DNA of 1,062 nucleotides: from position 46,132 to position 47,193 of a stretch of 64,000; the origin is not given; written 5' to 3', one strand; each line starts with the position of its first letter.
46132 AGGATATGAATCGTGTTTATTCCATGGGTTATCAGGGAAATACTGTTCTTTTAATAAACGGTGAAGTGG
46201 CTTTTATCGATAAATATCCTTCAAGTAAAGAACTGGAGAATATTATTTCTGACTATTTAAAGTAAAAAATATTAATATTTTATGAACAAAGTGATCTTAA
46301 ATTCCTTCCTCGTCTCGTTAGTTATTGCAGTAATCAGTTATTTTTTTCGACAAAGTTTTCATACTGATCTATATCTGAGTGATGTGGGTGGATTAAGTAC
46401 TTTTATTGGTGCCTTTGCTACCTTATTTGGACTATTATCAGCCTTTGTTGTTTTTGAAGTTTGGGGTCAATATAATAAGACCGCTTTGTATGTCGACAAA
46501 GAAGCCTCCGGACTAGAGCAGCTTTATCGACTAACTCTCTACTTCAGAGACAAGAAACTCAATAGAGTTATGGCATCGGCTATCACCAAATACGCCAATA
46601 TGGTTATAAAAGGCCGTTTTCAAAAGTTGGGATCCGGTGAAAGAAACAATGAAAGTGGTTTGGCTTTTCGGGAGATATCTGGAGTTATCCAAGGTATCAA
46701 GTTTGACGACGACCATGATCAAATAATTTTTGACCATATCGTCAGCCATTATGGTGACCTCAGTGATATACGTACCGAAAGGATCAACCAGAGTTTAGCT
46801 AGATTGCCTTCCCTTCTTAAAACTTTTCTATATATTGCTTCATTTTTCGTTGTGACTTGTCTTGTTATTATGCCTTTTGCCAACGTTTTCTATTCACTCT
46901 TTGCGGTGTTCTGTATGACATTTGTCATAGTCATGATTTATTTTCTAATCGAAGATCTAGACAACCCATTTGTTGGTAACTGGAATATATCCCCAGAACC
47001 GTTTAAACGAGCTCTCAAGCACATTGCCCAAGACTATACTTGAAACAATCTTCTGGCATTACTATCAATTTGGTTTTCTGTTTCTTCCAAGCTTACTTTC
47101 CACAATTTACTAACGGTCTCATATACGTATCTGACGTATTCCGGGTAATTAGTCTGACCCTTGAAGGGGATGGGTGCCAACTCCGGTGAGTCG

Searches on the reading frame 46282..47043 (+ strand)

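Call 63: search_protein_families(library=pfam, proteins=[window:46282-47043:+], max_evalue=0.00001)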
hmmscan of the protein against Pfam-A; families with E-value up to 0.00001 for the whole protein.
window:46282-47043:+ (253 aa): 1 family
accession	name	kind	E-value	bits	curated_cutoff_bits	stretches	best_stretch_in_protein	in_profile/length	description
PF14023.12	Bestrophin-like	-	1.3e-35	123.5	32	1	12-241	8-232/232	Bestrophin-like domain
